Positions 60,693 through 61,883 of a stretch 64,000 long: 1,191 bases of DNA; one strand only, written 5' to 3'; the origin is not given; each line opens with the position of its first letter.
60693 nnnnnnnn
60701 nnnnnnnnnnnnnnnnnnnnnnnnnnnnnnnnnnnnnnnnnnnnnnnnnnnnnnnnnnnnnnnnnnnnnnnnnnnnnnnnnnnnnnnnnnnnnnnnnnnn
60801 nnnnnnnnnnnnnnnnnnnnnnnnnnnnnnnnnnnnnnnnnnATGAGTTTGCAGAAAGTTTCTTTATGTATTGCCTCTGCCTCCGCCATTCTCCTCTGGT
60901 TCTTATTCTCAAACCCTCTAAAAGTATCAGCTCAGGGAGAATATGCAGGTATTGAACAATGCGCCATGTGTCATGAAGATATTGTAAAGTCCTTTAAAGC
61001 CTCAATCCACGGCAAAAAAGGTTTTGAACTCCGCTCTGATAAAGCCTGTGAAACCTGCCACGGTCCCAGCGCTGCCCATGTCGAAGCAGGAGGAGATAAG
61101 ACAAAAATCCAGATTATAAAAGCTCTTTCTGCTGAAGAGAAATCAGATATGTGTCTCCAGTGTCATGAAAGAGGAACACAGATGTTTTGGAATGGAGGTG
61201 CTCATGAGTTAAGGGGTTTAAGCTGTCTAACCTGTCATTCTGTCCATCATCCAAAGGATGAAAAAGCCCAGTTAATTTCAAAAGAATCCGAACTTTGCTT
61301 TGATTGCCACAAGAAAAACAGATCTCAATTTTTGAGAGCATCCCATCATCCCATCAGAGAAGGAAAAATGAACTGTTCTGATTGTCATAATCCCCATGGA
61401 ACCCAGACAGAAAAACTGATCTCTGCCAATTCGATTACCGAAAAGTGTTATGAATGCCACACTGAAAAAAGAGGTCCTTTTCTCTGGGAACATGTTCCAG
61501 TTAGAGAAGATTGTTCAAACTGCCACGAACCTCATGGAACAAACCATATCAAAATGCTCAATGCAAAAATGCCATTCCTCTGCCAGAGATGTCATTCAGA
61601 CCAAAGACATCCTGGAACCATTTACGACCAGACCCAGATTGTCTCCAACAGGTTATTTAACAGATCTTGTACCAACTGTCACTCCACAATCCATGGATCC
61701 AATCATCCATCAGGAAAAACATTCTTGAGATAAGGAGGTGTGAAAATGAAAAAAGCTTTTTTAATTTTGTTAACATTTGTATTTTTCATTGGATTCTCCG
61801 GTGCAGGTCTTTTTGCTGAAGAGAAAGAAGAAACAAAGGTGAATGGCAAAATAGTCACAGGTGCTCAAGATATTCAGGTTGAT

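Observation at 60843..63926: MtoAB/PioAB-type porin-cytochrome conduit in an AT-rich, apparently deep-branching genome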

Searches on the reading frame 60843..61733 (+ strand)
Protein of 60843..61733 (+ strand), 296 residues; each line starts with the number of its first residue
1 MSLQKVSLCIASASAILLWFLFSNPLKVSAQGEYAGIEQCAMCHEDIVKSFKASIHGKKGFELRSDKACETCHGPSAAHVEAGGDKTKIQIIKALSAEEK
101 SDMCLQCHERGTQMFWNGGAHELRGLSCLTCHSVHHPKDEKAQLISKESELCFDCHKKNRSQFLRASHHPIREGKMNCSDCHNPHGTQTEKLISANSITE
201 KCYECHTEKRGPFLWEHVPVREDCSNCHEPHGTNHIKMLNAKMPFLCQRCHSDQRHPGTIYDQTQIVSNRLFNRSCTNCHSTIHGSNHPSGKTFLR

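Call 3: search_protein_families(library=ncbifam, proteins=[window:60843-61733:+], max_evalue=0.01)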
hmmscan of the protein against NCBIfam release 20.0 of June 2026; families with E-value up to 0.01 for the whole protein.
window:60843-61733:+ (296 aa): 9 families
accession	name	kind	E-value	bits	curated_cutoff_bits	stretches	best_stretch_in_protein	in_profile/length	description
TIGR03508.1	decahem_SO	subfamily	1.4e-82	277.1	192.2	1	36-290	1-258/258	DmsE family decaheme c-type cytochrome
NF041028.1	decahem_GSU2203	exception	2.5e-78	263.5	325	1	28-291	28-306/317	GSU2203 family decaheme c-type cytochrome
TIGR01905.1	paired_CXXCH_1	subfamily_domain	3.5e-27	94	25.2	3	217-255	1-40/41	doubled CXXCH domain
NF008659.0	PRK11659.1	equivalog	1.9e-13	50.5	184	2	38-162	47-173/188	cytochrome c nitrite reductase pentaheme subunit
TIGR03153.1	cytochr_NrfH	equivalog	9.4e-13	48.4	134.2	3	141-256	20-138/138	cytochrome c nitrite reductase small subunit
TIGR03146.1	cyt_nit_nrfB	equivalog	2.4e-09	37.6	166.6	2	39-158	13-143/145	cytochrome c nitrite reductase pentaheme subunit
NF045722.1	c3_cytochr_TmcA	equivalog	1.8e-05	24.6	114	0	175-212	80-117/125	acidic tetraheme cytochrome c3 TmcA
NF041198.1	UshA_like_PCGU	equivalog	2.5e-05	23.1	275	1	68-110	474-510/519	UshA-like (seleno)protein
NF045713.1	CxxCH_16_HmcA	equivalog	0.00038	19.2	400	1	65-255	75-256/541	sulfate respiration complex hexadecaheme cytochrome HmcA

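Call 4: search_protein_families(library=pfam, proteins=[window:60843-61733:+], max_evalue=0.01)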
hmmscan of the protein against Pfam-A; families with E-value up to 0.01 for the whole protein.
window:60843-61733:+ (296 aa): 7 families
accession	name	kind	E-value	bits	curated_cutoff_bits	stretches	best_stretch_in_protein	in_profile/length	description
PF09699.15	Paired_CXXCH_1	-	8.7e-34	115.4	20.6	3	217-255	1-40/41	Doubled CXXCH motif (Paired_CXXCH_1)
PF14522.11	Cytochrome_C7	-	4.4e-14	52.5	24.8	4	172-229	9-67/67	Cytochrome c7 and related cytochrome c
PF14537.11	Cytochrom_c3_2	-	7.1e-11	42.9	25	1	121-207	2-79/79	Cytochrome c3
PF22678.1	Cytochrom_c_NrfB-like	-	4.5e-10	40.3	27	2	69-147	1-79/89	Cytochrome c-type protein NrfB-like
PF22113.1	Mtrc-MtrF_II-IV_dom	-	6.5e-06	26.2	30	0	37-78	120-168/176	Outer membrane cytochrome MtrC/MtrF-like, domains II/IV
PF02085.21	Cytochrom_CIII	-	2.6e-05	24.9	22.9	0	220-287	31-89/101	Class III cytochrome C family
PF13435.11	Cytochrome_C554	-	0.0013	20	20.8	0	39-65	1-27/84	Cytochrome c554 and c-prime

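Call 11: find_encoding_contigs(protein=window:60843-61733:+, flank=10000, max_places=6)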
Protein window:60843-61733:+ (296 aa): 3 contigs read that carry it; 1 place shown.
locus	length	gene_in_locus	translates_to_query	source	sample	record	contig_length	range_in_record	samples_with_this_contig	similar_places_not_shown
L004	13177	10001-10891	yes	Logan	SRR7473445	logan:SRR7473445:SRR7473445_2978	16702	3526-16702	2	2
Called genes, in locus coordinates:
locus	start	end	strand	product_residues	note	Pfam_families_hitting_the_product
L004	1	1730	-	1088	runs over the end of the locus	PF26549:Tricorn_N, PF26550:Tricorn_2nd, PF26549:Tricorn_N, PF26550:Tricorn_2nd, PF07676:PD40, PF14684:Tricorn_C1, PF14685:PDZ_Tricorn, PF03572:Peptidase_S41, +6 more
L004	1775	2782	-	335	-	PF04015:DUF362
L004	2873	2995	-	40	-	-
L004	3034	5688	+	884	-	PF01624:MutS_I, PF05188:MutS_II, PF05192:MutS_III, PF05190:MutS_IV, PF00488:MutS_V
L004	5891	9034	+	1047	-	-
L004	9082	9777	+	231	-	PF07238:PilZ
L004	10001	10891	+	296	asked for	PF14522:Cytochrome_C7 (faint), PF22113:Mtrc-MtrF_II-IV_dom (faint), PF14537:Cytochrom_c3_2 (faint), PF22678:Cytochrom_c_NrfB-like, PF09699:Paired_CXXCH_1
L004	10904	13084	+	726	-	PF11854:MtrB_PioB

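Call 21: search_solved_structures(query=window:60843-61733:+, max_evalue=0.001, show_alignments=2)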
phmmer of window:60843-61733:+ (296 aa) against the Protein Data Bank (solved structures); distinct sequences matched with E-value up to 0.001: 4.
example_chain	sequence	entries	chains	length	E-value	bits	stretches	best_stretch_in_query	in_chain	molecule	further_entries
6r2q_A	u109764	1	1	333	9.1e-66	225.5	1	7-294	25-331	Cystathionine beta-synthase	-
6qvm_A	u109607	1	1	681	5.6e-10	42.3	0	67-160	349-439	Multiheme cytochrome cf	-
6i5b_A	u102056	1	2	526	8.2e-09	38.5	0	86-173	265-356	Uncharacterized protein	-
5ze8_A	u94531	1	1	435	0.00018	24.2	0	7-134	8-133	cytochrome c552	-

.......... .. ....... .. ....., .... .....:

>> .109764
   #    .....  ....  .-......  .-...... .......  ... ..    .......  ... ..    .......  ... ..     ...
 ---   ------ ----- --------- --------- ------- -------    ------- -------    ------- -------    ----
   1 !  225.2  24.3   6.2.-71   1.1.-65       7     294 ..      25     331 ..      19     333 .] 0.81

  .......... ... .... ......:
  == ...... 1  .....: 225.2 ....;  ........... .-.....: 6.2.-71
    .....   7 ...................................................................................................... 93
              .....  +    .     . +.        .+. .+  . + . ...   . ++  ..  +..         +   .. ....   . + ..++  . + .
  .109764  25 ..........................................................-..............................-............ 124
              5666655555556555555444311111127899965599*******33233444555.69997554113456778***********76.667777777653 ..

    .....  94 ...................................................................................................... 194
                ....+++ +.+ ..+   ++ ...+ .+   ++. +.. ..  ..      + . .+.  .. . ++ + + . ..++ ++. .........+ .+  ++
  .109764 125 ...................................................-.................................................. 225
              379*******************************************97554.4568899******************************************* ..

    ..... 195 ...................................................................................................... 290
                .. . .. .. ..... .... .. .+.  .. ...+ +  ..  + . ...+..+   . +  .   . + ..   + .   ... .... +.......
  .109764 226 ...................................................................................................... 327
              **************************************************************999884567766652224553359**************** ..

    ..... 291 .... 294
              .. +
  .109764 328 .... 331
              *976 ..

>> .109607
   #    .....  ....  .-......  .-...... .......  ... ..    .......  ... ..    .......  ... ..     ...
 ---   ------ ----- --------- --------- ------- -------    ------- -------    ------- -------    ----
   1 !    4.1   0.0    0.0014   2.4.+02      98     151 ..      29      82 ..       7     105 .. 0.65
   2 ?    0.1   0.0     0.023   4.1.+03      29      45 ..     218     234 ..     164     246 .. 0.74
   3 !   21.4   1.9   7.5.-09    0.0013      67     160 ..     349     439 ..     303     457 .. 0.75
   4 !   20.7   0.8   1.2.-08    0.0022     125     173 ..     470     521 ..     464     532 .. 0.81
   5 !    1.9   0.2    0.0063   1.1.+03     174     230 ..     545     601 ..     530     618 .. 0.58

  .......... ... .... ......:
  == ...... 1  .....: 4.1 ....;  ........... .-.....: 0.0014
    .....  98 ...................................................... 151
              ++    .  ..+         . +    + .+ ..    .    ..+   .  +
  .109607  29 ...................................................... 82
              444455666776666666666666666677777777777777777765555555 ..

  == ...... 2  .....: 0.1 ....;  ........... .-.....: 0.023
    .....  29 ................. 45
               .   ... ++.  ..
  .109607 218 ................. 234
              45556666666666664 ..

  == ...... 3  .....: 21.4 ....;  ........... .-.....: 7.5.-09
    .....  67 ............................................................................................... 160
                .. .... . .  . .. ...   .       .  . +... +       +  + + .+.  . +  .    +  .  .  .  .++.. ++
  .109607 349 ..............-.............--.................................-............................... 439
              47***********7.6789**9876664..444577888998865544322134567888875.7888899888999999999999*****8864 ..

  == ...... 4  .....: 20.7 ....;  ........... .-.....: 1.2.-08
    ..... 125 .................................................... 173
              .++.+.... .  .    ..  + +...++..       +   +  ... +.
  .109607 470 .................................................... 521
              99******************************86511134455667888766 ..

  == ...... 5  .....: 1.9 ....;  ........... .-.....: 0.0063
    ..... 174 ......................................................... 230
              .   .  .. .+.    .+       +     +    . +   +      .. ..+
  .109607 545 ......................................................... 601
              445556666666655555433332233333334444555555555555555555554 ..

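Call 32: find_homologous_proteins(query=window:60843-61733:+, max_evalue=1e-10)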
Query window:60843-61733:+ (296 aa): 7926 proteins with E <= 1e-10 among 8000 candidates; the best 120 are listed.
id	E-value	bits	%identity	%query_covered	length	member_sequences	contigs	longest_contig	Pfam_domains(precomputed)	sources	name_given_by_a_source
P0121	3.1e-178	610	88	98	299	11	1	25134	PF09699.16,PF14537.12,PF22678.2,PF14522.12,PF22113.2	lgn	-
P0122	2.3e-174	597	86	100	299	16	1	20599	PF09699.16,PF14537.12,PF22678.2,PF14522.12,PF22113.2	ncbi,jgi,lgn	-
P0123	1.0e-159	549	79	98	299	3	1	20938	PF09699.16,PF14537.12,PF22678.2,PF14522.12,PF22113.2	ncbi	-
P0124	1.2e-159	549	78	100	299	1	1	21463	PF09699.16,PF14537.12,PF22678.2,PF02085.22,PF14522.12,PF22113.2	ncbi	ncbi:MAG: DmsE family decaheme c-type cytochrome [Candidatus Aminicenantia bacterium]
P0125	1.8e-154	532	76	98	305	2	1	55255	PF09699.16,PF14537.12,PF22678.2,PF14522.12,PF22113.2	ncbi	ncbi:MAG: DmsE family decaheme c-type cytochrome [Acidobacteriota bacterium]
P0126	1.1e-145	503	73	94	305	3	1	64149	PF09699.16,PF14537.12,PF22678.2,PF02085.22,PF14522.12,PF22113.2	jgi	-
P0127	3.5e-143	495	71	97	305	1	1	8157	PF09699.16,PF14537.12,PF22678.2,PF02085.22,PF14522.12,PF22113.2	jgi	jgi:DmsE family decaheme c-type cytochrome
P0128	4.2e-140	484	72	95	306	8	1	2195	PF09699.16,PF14537.12,PF22678.2,PF14522.12,PF22113.2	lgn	-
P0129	8.8e-138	477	68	98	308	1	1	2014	PF09699.16,PF14537.12,PF22678.2,PF02085.22,PF14522.12,PF22113.2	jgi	jgi:DmsE family decaheme c-type cytochrome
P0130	2.8e-137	475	67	100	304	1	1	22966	PF09699.16,PF14537.12,PF22678.2,PF02085.22,PF14522.12,PF22113.2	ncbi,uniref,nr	ncbi:MAG: hypothetical protein A2Y62_15805 [Candidatus Fischerbacteria bacterium RBG_13_37_8]|uniref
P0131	5.7e-135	468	69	95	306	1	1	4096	PF09699.16,PF14537.12,PF22678.2,PF14522.12,PF22113.2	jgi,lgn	-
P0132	1.1e-134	467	66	99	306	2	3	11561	PF09699.16,PF14537.12,PF22678.2,PF14522.12,PF22113.2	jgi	jgi:DmsE family decaheme c-type cytochrome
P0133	2.3e-132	459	62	100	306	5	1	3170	PF09699.16,PF14537.12,PF22678.2,PF14522.12,PF22113.2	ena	-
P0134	8.0e-132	457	65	100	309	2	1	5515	PF09699.16,PF14537.12,PF22678.2,PF02085.22,PF14522.12,PF22113.2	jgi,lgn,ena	-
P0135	6.9e-131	454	63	99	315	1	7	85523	PF09699.16,PF14537.12,PF22678.2,PF14522.12,PF22113.2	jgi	jgi:DmsE family decaheme c-type cytochrome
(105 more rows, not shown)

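Call 45: list_cluster_members(proteins=[P0001, window:60843-61733:+, window:53876-56530:+])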
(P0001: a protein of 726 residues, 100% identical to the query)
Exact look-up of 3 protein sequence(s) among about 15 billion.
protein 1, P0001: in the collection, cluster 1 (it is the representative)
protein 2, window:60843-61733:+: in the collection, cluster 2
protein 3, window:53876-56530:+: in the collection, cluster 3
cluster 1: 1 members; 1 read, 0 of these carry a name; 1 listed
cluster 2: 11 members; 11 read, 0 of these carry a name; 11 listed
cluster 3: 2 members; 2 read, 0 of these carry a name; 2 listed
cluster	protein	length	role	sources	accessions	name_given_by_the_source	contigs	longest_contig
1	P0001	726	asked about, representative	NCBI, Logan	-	-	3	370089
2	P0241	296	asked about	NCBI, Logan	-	-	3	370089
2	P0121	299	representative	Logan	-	-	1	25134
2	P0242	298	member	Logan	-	-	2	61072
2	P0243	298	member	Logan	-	-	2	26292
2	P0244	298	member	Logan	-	-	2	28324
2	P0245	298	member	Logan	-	-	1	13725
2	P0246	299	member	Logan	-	-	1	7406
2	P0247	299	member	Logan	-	-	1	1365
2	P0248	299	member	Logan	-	-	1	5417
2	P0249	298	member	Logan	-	-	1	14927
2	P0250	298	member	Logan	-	-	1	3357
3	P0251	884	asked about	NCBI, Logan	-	-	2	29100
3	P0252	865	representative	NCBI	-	-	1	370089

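Call 72: predict_structure(alignment_id=A3)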
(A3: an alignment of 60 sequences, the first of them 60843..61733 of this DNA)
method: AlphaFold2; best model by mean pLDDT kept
length: 296 residues; sequences in the alignment: 60
mean_pLDDT: 64.4   pTM: 0.55
mean pLDDT of the five models: 64.4, 63.1, 62.4, 55.6, 53.7
residues with pLDDT >= 90: 39; 70-90: 102; 50-70: 43; < 50: 112
segments of 3 or more residues with pLDDT < 50: 24-30, 187-197, 204-289, 291-296
pLDDT, mean of each block of 10 residues (from residue 1): 82 87 52 81 93 79 78 92 93 90 80 60 83 81 83 85 67 71 58 46 46 33 37 33 36 37 42 38 40 39
secondary structure, 60 per line:
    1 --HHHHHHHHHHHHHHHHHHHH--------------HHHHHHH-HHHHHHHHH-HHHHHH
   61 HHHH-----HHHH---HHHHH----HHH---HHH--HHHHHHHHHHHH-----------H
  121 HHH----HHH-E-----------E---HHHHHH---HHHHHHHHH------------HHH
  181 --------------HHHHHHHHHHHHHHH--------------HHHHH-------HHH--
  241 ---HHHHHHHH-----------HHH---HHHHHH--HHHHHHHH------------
elements in order: H3-22 H37-43 H45-53 H55-64 H70-73 H77-81 H97-108 H120-123 H148-153 H157-165 H195-209 H224-228 H244-251 H269-274 H277-284

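Call 75: fold_search(model_id=the predicted structure, library=pdb)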
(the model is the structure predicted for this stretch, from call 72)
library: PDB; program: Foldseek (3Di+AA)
matches with E <= 10: 11; with E <= 0.001: 1
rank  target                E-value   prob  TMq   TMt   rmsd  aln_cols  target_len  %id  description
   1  6r2q_A                5.3e-11  1.00  0.45  0.50  13.3       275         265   39  Structure of the Mtr complex (released 2020-04-22)
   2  6qvm_A                3.6e-03  1.00  0.30  0.15   7.1       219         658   20  Undecaheme cytochrome from S-layer of Carboxydothermus ferrireducens (released 2020-03-25)
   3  6i5b_A                1.8e-01  0.75  0.30  0.20   6.8       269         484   16  Crystal Structure of Outer Cell Wall Cytochrome OcwA (released 2019-09-25)
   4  2ozy                  2.0e-01  0.66  0.27  0.49   8.5       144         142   22  Crystal structure of E.coli nrfB (released 2007-08-07)
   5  6i5b_B                2.2e-01  0.69  0.30  0.20   6.8       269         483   16  Crystal Structure of Outer Cell Wall Cytochrome OcwA (released 2019-09-25)
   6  3f29_B                2.1e+00  0.13  0.13  0.07  12.5       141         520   15  Structure of the Thioalkalivibrio nitratireducens cytochrome c nitrite reductase in complex with sulfite (released 2008-12-09)
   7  5ze8                  2.1e+00  0.03  0.09  0.07  14.1       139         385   19  Crystal structure of a penta-heme cytochrome c552 from Thermochromatium tepidum (released 2018-04-25)
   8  3f29_A                2.3e+00  0.38  0.17  0.10   4.2        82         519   18  Structure of the Thioalkalivibrio nitratireducens cytochrome c nitrite reductase in complex with sulfite (released 2008-12-09)
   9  4n4m                  2.3e+00  0.16  0.31  0.20   7.7       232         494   17  Kuenenia stuttgartiensis hydroxylamine oxidoreductase soaked in phenyl hydrazine (released 2013-12-11)
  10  4n4j                  2.3e+00  0.16  0.31  0.20   8.0       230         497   18  Kuenenia stuttgartiensis hydroxylamine oxidoreductase (released 2013-12-11)
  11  3ttb_A                2.4e+00  0.07  0.18  0.11  17.6       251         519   16  Structure of the Thioalkalivibrio paradoxus cytochrome c nitrite reductase in complex with sulfite (released 2011-10-05)
